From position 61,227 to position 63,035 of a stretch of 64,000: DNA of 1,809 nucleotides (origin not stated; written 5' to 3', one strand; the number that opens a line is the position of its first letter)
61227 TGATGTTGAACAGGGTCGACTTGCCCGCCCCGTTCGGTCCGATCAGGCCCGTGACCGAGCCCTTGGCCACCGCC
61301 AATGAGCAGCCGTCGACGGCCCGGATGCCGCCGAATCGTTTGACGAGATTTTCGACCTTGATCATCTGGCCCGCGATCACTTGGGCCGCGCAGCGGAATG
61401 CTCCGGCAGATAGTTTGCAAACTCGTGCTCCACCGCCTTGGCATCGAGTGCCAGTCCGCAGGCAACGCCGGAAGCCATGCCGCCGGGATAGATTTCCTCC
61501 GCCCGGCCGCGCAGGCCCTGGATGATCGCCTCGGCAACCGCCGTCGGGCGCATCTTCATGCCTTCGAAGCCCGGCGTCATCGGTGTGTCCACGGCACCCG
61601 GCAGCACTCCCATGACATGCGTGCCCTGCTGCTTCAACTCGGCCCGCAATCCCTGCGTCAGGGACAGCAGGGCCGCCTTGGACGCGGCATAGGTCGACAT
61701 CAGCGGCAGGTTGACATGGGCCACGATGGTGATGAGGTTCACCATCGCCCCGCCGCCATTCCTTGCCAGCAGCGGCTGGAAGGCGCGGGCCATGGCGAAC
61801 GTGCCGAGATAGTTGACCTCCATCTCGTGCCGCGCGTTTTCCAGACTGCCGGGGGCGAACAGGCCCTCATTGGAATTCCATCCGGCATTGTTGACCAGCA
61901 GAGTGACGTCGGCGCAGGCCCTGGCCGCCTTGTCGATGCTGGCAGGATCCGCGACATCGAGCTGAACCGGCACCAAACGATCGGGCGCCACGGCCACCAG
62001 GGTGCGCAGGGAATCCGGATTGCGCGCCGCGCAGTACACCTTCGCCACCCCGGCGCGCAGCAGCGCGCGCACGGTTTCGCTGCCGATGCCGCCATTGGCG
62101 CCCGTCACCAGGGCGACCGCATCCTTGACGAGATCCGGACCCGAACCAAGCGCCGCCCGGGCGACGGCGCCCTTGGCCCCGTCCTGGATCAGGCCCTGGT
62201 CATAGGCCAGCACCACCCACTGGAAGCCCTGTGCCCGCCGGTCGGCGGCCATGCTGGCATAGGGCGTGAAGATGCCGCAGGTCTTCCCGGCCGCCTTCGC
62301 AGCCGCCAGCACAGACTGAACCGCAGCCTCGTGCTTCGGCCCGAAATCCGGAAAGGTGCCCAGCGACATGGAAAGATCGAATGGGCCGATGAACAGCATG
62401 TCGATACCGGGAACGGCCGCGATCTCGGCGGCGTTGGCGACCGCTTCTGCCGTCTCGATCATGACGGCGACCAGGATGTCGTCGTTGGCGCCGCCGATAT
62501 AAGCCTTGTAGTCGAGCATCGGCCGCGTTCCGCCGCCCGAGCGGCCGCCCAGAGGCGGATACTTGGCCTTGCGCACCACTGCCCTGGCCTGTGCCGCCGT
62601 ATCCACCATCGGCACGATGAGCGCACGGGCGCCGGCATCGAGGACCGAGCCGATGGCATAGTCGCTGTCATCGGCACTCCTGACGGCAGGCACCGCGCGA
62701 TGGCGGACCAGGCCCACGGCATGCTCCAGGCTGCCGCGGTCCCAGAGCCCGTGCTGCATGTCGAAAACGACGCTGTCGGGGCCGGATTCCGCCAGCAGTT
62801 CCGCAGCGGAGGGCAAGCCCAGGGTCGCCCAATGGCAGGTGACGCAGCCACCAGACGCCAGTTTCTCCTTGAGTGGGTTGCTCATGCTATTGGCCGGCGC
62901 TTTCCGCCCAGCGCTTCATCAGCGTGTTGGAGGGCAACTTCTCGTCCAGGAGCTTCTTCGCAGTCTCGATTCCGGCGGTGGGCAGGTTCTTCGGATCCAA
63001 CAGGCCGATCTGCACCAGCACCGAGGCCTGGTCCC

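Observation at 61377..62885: HpcH/HpaI aldolase-SDR dehydrogenase fusion protein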

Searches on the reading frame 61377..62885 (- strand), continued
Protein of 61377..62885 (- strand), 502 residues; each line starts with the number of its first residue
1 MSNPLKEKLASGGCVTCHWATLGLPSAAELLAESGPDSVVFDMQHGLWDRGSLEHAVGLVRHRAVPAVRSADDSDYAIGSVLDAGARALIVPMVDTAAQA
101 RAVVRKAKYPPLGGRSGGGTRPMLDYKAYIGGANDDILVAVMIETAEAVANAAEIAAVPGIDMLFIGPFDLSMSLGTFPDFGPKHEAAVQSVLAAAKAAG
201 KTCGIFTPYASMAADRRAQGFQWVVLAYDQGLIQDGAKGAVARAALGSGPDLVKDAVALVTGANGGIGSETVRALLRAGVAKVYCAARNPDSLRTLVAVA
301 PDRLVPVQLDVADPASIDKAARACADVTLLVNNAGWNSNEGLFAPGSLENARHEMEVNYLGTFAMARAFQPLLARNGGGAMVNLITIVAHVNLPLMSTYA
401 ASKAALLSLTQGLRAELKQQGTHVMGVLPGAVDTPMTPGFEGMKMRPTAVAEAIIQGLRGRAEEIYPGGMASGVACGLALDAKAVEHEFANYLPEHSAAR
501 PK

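Call 29: search_protein_families(library=pfam, proteins=[P0125, P0126, P0127, P0131, P0136, P0149, P0170, P0144, P0156, P0227], max_evalue=0.001)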
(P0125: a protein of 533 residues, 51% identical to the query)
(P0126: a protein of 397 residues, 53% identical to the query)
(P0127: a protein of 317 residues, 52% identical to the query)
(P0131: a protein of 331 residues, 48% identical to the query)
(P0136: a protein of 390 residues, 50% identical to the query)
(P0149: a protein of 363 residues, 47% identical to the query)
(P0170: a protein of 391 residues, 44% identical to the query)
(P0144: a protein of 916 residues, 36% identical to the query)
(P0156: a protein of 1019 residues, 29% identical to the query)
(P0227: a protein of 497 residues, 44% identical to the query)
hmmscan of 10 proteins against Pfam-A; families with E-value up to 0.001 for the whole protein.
P0125 (533 aa): 9 families
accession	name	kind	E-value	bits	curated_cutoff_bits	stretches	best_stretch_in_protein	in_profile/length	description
PF00106.31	adh_short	-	4.1e-35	121.5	26.6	1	295-476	2-188/195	short chain dehydrogenase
PF00005.33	ABC_tran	-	7.9e-31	107.9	25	1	32-185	1-135/137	ABC transporter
PF13561.12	adh_short_C2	-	2e-21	77.1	27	1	300-490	1-196/236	Enoyl-(Acyl carrier protein) reductase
PF08659.16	KR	-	3e-09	37.5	22.6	1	295-401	2-117/180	KR domain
PF13460.12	NAD_binding_10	-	1.2e-06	28.9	27.2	1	300-372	1-71/184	NAD(P)H-binding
PF13304.12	AAA_21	-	6.3e-06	26.9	27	0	174-222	253-303/304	AAA domain, putative AbiEii toxin, Type IV TA system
PF02463.25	SMC_N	-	3.8e-05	23.7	40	1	44-225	26-205/220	RecF/RecN/SMC N terminal domain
PF01370.27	Epimerase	-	7.1e-05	22.8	20.9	1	296-406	1-101/240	NAD dependent epimerase/dehydratase family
PF13401.12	AAA_22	-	0.00018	22.3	27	0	42-215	5-121/130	AAA domain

P0126 (397 aa): 5 families
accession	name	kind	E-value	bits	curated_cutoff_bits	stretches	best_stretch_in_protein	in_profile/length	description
PF00106.31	adh_short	-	1.6e-35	122.8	26.6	1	164-340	2-188/195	short chain dehydrogenase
PF13561.12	adh_short_C2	-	1.1e-24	87.7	27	1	169-348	1-190/236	Enoyl-(Acyl carrier protein) reductase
PF08352.17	oligo_HPY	-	2e-08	35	27.1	1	104-140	1-37/65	Oligopeptide/dipeptide transporter, C-terminal region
PF13460.12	NAD_binding_10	-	5.8e-05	23.5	27.2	1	169-233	1-68/184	NAD(P)H-binding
PF08659.16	KR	-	0.00065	20.1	22.6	0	165-312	3-160/180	KR domain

P0127 (317 aa): 5 families
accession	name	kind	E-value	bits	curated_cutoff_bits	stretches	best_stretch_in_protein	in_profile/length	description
PF00106.31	adh_short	-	6.7e-41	140.4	26.6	1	79-261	2-189/195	short chain dehydrogenase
PF13561.12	adh_short_C2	-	1.8e-29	103.5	27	1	86-267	5-189/236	Enoyl-(Acyl carrier protein) reductase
PF08659.16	KR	-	4.6e-09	36.9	22.6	1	79-192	2-124/180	KR domain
PF13460.12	NAD_binding_10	-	8.9e-08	32.7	27.2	1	84-147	1-62/184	NAD(P)H-binding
PF01370.27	Epimerase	-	9.6e-06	25.6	20.9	1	80-187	1-98/240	NAD dependent epimerase/dehydratase family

P0131 (331 aa): 4 families
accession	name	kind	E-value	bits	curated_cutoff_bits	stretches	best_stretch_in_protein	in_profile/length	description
PF00106.31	adh_short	-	6.8e-40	137.1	26.6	1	94-277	2-190/195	short chain dehydrogenase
PF13561.12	adh_short_C2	-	6.4e-30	104.9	27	1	99-278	1-185/236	Enoyl-(Acyl carrier protein) reductase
PF08659.16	KR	-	4.6e-06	27.1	22.6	1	95-252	3-165/180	KR domain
PF01370.27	Epimerase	-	0.0006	19.7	20.9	0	96-205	2-101/240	NAD dependent epimerase/dehydratase family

P0136 (390 aa): 6 families
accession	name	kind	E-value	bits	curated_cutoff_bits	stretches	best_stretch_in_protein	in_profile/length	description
PF00106.31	adh_short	-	3.2e-36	125.1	26.6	1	157-332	1-189/195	short chain dehydrogenase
PF13561.12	adh_short_C2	-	2.4e-25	89.9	27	1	163-348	1-200/236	Enoyl-(Acyl carrier protein) reductase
PF12172.15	zf-ChsH2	-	4.8e-12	45.9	23.2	1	21-56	2-37/37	ChsH2, rubredoxin-like zinc ribbon domain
PF01796.24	OB_ChsH2_C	-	3.3e-11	43.4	27.1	1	57-116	1-62/65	ChsH2, C-terminal OB-fold domain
PF01370.27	Epimerase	-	2.8e-06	27.4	20.9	1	159-271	1-116/240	NAD dependent epimerase/dehydratase family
PF13460.12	NAD_binding_10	-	0.00017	22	27.2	1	163-267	1-86/184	NAD(P)H-binding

P0149 (363 aa): 5 families
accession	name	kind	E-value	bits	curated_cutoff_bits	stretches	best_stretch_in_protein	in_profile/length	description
PF00106.31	adh_short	-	3.9e-48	164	26.6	1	136-318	2-189/195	short chain dehydrogenase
PF13561.12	adh_short_C2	-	1.4e-31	110.3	27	1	141-338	1-204/236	Enoyl-(Acyl carrier protein) reductase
PF01370.27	Epimerase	-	3.3e-08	33.7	20.9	1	137-217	1-75/240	NAD dependent epimerase/dehydratase family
PF08659.16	KR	-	7.1e-08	33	22.6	1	136-295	2-166/180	KR domain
PF13460.12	NAD_binding_10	-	1.8e-06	28.4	27.2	1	141-212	1-70/184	NAD(P)H-binding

P0170 (391 aa): 10 families
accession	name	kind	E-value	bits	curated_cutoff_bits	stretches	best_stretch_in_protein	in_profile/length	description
PF00106.31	adh_short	-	2.3e-41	141.9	26.6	1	153-332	2-188/195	short chain dehydrogenase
PF13561.12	adh_short_C2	-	9.3e-28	97.8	27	1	158-335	1-185/236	Enoyl-(Acyl carrier protein) reductase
PF01370.27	Epimerase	-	1.7e-11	44.4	20.9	1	154-360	1-201/240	NAD dependent epimerase/dehydratase family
PF01796.24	OB_ChsH2_C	-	1.8e-08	34.7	27.1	1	57-117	1-63/65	ChsH2, C-terminal OB-fold domain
PF12172.15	zf-ChsH2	-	1.5e-07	31.6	23.2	1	21-55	2-36/37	ChsH2, rubredoxin-like zinc ribbon domain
PF08659.16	KR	-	3.5e-07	30.7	22.6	1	153-232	2-93/180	KR domain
PF13460.12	NAD_binding_10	-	7e-07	29.7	27.2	1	158-218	1-60/184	NAD(P)H-binding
PF04321.23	RmlD_sub_bind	-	8e-06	25.6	27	1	153-233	2-64/287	RmlD substrate binding domain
PF01073.25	3Beta_HSD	-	0.00015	21.3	22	1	155-262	1-102/280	3-beta hydroxysteroid dehydrogenase/isomerase family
PF16363.11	GDP_Man_Dehyd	-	0.00065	19.7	27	0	155-265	1-115/332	GDP-mannose 4,6 dehydratase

P0144 (916 aa): 2 families
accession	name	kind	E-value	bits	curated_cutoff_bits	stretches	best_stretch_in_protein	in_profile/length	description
PF03328.21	HpcH_HpaI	-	3.2e-93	311.5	25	3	661-895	2-218/221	HpcH/HpaI aldolase/citrate lyase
PF00224.27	PK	-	0.0002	21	30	0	497-539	210-250/328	Pyruvate kinase, barrel domain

P0156 (1019 aa): 1 family
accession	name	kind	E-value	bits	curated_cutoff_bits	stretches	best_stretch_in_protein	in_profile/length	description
PF03328.21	HpcH_HpaI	-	2.6e-55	187.6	25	3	729-943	5-213/221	HpcH/HpaI aldolase/citrate lyase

P0227 (497 aa): 2 families
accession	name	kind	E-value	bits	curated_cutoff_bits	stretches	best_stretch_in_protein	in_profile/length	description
PF04199.19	Cyclase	-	4.8e-40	137.5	23.1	1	258-434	1-142/142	Putative cyclase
PF03328.21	HpcH_HpaI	-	9.6e-28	97.4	25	1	4-195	11-206/221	HpcH/HpaI aldolase/citrate lyase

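Call 44: predict_structure(alignment_id=A2)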
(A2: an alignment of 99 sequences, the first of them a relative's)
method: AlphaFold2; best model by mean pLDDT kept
length: 502 residues; sequences in the alignment: 99
mean_pLDDT: 94.2   pTM: 0.88
mean pLDDT of the five models: 94.2, 93.3, 93.0, 92.9, 92.9
residues with pLDDT >= 90: 427; 70-90: 59; 50-70: 16; < 50: 0
segments of 3 or more residues with pLDDT < 50: none
pLDDT, mean of each block of 10 residues (from residue 1): 92 98 97 98 96 98 98 95 96 98 96 80 74 92 98 98 97 94 97 98 97 98 98 94 92 98 95 99 98 97 98 98 98 90 88 97 99 97 96 87 98 97 97 81 89 98 96 94 91 72 61
secondary structure, 60 per line:
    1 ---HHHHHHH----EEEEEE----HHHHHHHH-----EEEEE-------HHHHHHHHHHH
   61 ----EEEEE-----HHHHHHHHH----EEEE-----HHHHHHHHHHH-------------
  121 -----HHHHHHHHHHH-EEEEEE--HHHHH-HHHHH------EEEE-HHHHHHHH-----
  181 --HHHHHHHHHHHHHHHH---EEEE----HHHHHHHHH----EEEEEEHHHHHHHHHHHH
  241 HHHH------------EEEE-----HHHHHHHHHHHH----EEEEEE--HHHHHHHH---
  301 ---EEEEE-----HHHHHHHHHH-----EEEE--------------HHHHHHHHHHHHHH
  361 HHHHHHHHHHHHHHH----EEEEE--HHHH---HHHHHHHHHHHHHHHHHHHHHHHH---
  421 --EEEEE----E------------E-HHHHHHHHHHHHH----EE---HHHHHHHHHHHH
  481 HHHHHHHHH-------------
elements in order: H4-10 E15-20 H25-32 E38-42 H50-60 E65-69 H75-83 E88-91 H97-107 H126-136 E138-143 H146-150 H152-156 E163-166 H168-175 H183-198 E202-205 H210-218 E223-228 H229-244 E257-260 H266-277 E282-287 H290-297 E304-308 H314-323 E329-332 H347-375 E380-384 H387-390 H394-417 E423-427 H447-459 H469-489

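Call 46: search_solved_structures(query=L002:8761-9999:+, max_evalue=0.001, show_alignments=1)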
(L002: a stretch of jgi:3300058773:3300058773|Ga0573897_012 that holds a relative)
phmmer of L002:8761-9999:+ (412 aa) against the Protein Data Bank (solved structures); distinct sequences matched with E-value up to 0.001: 23.
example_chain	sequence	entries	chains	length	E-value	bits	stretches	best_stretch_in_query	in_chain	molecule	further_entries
1din_A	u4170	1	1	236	1.8e-43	152.5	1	6-227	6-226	DIENELACTONE HYDROLASE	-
1zi6_A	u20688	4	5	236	4.3e-42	148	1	6-227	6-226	Carboxymethylenebutenolidase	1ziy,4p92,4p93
4u2b_A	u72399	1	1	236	5.7e-42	147.6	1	6-227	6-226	Carboxymethylenebutenolidase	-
1ggv_A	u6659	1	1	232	6.4e-42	147.4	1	6-226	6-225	DIENELACTONE HYDROLASE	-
1zi9_A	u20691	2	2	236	1.1e-41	146.6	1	6-227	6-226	Carboxymethylenebutenolidase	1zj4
1zix_A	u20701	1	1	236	2.1e-41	145.7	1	6-227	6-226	Carboxymethylenebutenolidase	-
1zic_A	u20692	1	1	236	3.2e-41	145.1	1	6-227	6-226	Carboxymethylenebutenolidase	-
1zi8_A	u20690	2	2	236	6.1e-41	144.2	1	6-226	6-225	Carboxymethylenebutenolidase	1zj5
4u2d_A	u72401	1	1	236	1.2e-39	139.9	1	6-227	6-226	Carboxymethylenebutenolidase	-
4u2e_A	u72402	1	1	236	1.3e-39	139.9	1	6-227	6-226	Carboxymethylenebutenolidase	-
4u2c_A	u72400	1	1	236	2.2e-39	139.1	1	8-227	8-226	Carboxymethylenebutenolidase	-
4u2f_A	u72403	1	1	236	4.1e-39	138.2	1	6-227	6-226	Carboxymethylenebutenolidase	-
4u2g_A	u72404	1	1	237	1.9e-38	136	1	6-228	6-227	Carboxymethylenebutenolidase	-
4zv9_A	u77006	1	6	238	5.9e-27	98.1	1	4-231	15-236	Uncharacterized protein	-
3f67_A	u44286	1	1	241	1.2e-15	60.8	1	13-226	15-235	Putative dienelactone hydrolase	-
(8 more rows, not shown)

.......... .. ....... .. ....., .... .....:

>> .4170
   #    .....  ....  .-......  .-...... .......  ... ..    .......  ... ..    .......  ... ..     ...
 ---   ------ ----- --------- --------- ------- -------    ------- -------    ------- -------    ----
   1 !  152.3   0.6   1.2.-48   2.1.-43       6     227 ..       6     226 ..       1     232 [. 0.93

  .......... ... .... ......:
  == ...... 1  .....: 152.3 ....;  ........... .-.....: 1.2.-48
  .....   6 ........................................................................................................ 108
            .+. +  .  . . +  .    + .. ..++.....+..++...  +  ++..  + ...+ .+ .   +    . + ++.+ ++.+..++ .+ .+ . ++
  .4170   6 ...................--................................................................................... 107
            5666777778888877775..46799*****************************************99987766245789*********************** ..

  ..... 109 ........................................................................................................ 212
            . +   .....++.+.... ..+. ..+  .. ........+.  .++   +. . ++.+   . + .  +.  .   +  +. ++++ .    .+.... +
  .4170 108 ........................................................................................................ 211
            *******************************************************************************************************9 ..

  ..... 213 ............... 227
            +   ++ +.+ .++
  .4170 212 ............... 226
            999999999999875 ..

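Call 50: fold_search(model_id=the predicted structure, library=pdb)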
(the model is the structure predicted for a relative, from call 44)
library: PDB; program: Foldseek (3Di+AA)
matches with E <= 10: 2000; with E <= 0.001: 1967
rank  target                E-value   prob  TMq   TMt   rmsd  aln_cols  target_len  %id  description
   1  5u4s_B                3.4e-23  1.00  0.45  0.94   1.5       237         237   42  Crystal structure of a Short chain dehydrogenase from Burkholderia cenocepacia J2315 in complex with NADP. (released 2017-01-18)
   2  5u4s_A                8.5e-22  1.00  0.44  0.95   1.2       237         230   40  Crystal structure of a Short chain dehydrogenase from Burkholderia cenocepacia J2315 in complex with NADP. (released 2017-01-18)
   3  4mf4_A                1.7e-19  1.00  0.44  0.83   3.7       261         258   31  Crystal structure of a HpcH/Hpal aldolase/citrate lyase family protein from Burkholderia cenocepacia J2315 (released 2013-09-04)
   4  4mf4_E                2.1e-19  1.00  0.46  0.86   2.6       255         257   32  Crystal structure of a HpcH/Hpal aldolase/citrate lyase family protein from Burkholderia cenocepacia J2315 (released 2013-09-04)
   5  4b5w_A                2.2e-19  1.00  0.47  0.89   2.9       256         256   30  Crystal structures of divalent metal dependent pyruvate aldolase R70A mutant, HpaI, in complex with pyruvate (released 2012-08-29)
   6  7v8t_A                2.7e-19  1.00  0.46  0.88   2.7       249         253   32  Crystal structure of class II pyruvate aldolase from Pseudomonas aeruginosa. (released 2022-08-24)
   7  2v5k_A                4.6e-19  1.00  0.45  0.84   2.8       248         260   31  Class II aldolase HpcH - magnesium - oxamate complex (released 2007-10-02)
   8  4b5w_C                6.1e-19  1.00  0.46  0.88   2.7       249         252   31  Crystal structures of divalent metal dependent pyruvate aldolase R70A mutant, HpaI, in complex with pyruvate (released 2012-08-29)
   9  2vws_A                6.4e-19  1.00  0.45  0.86   2.7       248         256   34  Crystal structure of YfaU, a metal ion dependent class II aldolase from Escherichia coli K12 (released 2008-09-09)
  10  3qz6                  6.8e-19  1.00  0.45  0.85   2.1       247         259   30  The crystal structure of HpcH/HpaI aldolase from Desulfitobacterium hafniense DCB-2 (released 2011-03-16)
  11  1dxe_A                7.5e-19  1.00  0.44  0.84   3.0       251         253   27  2-dehydro-3-deoxy-galactarate aldolase from Escherichia coli (released 2000-08-25)
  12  7o5w_BBB              1.2e-18  1.00  0.46  0.89   2.7       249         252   35  Crystal structure of holo-F210W mutant of Hydroxy ketone aldolase (SwHKA)from Sphingomonas wittichii RW1 (released 2022-10-26)
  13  4b5w_E                1.2e-18  1.00  0.46  0.87   2.7       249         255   31  Crystal structures of divalent metal dependent pyruvate aldolase R70A mutant, HpaI, in complex with pyruvate (released 2012-08-29)
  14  4b5w_F                1.2e-18  1.00  0.46  0.88   2.9       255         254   30  Crystal structures of divalent metal dependent pyruvate aldolase R70A mutant, HpaI, in complex with pyruvate (released 2012-08-29)
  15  7eth_A                1.2e-18  1.00  0.45  0.88   2.4       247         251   28  Crystal structure of AbHpaI-Zn-pyruvate-propionaldehyde complex, Class II aldolase, HpaI from Acinetobacter baumannii (released 2021-11-03)
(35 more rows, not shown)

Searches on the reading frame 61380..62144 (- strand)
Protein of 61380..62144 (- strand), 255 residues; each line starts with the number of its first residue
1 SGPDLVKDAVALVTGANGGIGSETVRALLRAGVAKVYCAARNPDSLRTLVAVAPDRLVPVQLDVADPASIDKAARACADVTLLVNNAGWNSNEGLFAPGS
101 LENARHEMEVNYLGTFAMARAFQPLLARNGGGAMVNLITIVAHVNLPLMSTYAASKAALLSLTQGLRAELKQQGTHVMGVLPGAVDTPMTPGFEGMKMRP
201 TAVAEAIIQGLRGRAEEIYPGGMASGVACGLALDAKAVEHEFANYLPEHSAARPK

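Call 24: search_solved_structures(query=window:61380-62144:-, max_evalue=1e-18, show_alignments=3)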
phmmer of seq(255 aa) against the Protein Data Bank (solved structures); distinct sequences matched with E-value up to 1e-18: 7.
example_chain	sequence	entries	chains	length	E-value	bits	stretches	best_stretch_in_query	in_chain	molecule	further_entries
5u4s_A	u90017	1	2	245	4.5e-49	170.5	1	7-239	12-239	Putative short chain dehydrogenase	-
3m1a_A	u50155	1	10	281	1.2e-20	77.5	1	10-234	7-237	Putative dehydrogenase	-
1xg5_A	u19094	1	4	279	9.4e-20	74.5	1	5-189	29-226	ARPG836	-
5t2u_A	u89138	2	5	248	2.9e-19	72.9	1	9-191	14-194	Oxidoreductase, short chain dehydrogenase/reductase family protein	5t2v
4j2h_A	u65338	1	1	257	3.1e-19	72.8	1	10-224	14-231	Short chain alcohol dehydrogenase-related dehydrogenase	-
4nbu_A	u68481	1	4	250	4.4e-19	72.3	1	6-192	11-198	3-oxoacyl-(Acyl-carrier-protein) reductase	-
2jah_A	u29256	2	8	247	5.5e-19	72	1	3-190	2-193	CLAVULANIC ACID DEHYDROGENASE | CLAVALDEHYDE DEHYDROGENASE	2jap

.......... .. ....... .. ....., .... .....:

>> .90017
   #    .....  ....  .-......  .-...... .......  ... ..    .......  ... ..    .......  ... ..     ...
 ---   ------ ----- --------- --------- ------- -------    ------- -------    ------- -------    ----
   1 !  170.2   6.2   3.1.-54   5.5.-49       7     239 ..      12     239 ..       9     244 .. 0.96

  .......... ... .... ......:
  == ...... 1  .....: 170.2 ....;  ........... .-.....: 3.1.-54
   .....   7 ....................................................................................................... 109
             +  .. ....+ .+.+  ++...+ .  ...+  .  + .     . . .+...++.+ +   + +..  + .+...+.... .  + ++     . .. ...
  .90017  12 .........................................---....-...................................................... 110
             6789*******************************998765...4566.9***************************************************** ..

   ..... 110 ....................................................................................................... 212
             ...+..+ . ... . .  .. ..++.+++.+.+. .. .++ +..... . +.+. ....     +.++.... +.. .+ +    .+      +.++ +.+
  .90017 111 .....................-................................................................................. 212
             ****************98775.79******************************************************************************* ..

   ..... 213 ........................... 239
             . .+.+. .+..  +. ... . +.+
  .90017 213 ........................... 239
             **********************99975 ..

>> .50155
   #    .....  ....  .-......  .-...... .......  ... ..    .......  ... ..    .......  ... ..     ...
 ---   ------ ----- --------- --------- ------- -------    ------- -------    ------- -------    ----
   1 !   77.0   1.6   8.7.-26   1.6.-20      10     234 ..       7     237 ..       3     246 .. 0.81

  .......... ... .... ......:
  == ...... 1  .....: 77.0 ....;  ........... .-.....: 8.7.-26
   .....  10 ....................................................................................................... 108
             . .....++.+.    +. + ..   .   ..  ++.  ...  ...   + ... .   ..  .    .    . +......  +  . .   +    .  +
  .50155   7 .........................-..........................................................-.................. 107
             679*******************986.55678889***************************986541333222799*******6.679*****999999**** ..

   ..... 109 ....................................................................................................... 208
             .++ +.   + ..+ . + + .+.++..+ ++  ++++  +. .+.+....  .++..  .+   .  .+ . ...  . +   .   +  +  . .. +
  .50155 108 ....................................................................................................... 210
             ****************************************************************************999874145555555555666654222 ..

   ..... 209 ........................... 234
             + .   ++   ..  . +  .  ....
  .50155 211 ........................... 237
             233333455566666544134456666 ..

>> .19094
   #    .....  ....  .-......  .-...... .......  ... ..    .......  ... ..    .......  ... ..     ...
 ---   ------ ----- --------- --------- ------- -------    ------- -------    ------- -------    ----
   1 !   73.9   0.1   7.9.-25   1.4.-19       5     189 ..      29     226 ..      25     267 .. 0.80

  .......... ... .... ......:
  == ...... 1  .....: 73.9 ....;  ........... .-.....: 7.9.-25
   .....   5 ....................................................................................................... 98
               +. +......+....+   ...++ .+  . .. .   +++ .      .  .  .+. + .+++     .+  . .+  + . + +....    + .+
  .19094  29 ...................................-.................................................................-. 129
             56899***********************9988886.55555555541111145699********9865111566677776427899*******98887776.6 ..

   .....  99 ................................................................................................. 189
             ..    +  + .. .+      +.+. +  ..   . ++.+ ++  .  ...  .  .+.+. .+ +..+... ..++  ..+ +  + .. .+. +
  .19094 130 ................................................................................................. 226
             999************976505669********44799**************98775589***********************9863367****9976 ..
